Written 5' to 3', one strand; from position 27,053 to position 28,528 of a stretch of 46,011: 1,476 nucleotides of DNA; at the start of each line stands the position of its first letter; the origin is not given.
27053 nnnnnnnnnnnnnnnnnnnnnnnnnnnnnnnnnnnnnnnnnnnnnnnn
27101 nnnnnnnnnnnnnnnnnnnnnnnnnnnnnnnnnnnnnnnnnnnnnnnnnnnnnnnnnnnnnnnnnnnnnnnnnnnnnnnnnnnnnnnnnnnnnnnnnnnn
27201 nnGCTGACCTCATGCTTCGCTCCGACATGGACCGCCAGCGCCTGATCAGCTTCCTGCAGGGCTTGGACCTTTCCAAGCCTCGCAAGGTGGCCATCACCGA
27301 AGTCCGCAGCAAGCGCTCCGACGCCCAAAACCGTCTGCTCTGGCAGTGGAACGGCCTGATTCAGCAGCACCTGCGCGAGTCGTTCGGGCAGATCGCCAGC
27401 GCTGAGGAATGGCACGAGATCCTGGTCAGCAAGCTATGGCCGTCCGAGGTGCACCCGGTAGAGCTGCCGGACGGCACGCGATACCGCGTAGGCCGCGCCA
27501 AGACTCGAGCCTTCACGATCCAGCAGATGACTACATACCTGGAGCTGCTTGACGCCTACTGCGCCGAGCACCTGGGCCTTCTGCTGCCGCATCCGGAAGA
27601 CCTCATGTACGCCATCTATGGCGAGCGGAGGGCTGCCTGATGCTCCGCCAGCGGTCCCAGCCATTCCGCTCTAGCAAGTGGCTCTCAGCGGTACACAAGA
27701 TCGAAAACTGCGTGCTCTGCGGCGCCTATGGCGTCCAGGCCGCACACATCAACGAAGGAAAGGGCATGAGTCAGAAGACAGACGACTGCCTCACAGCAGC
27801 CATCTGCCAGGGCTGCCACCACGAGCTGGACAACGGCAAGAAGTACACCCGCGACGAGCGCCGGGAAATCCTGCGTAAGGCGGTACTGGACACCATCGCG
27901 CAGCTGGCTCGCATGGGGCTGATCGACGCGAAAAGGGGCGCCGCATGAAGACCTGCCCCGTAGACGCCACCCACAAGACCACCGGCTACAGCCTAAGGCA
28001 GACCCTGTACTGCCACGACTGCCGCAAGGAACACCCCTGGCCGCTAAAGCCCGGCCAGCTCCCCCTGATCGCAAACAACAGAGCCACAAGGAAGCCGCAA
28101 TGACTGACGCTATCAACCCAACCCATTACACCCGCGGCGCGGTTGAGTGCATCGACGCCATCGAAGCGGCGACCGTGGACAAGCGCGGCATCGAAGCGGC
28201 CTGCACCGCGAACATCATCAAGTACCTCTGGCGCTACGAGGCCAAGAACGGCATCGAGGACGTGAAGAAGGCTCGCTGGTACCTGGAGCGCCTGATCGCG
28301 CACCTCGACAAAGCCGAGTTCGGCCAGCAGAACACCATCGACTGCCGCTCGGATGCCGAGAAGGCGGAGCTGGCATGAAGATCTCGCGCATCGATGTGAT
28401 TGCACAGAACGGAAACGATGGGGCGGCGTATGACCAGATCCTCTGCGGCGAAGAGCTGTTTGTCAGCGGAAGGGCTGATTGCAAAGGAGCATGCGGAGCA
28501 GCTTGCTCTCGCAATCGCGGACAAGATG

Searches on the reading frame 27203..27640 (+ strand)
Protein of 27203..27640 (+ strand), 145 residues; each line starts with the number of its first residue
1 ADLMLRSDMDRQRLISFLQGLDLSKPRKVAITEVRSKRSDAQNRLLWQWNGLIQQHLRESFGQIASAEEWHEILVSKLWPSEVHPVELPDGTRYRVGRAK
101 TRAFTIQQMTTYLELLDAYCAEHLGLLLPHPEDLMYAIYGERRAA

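Call 96: search_protein_families(library=pfam, max_evalue=0.05, proteins=[window:27203-27640:+])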
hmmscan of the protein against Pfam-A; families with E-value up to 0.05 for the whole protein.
window:27203-27640:+ (145 aa): 2 families
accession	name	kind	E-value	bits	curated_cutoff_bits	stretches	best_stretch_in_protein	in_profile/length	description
PF05772.17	NinB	-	3.2e-09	37.1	23.8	1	3-123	5-126/131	NinB protein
PF02720.22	DUF222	-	0.03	14.1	24.4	1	30-108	96-155/306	Domain of unknown function (DUF222)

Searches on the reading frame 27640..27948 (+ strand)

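Call 47: search_protein_families(library=phrogs, max_evalue=0.001, proteins=[window:27640-27948:+])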
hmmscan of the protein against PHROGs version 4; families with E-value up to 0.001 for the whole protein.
window:27640-27948:+ (102 aa): 5 families
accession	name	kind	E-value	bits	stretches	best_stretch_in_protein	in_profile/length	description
phrog_131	-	DNA, RNA and nucleotide metabolism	3.6e-27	96.1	1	3-99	23-128/131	HNH endonuclease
phrog_18962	-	unknown function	1.2e-15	58.7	1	4-95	47-144/166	-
phrog_1588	-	unknown function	2.3e-07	31.7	1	10-66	26-85/132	-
phrog_96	-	DNA, RNA and nucleotide metabolism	7.1e-07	29.8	1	1-67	239-306/334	HNH endonuclease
phrog_7566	-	unknown function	2.2e-05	25.6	1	14-82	5-74/96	-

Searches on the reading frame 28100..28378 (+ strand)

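Call 96: search_protein_families(library=pfam, max_evalue=0.05, proteins=[window:28100-28378:+])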
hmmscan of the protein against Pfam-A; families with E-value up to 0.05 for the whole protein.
window:28100-28378:+ (92 aa): 1 family
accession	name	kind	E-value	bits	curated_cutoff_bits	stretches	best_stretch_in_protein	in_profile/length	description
PF11753.13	DUF3310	-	1.9e-17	63.5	24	1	6-63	3-60/60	Protein of unknwon function (DUF3310)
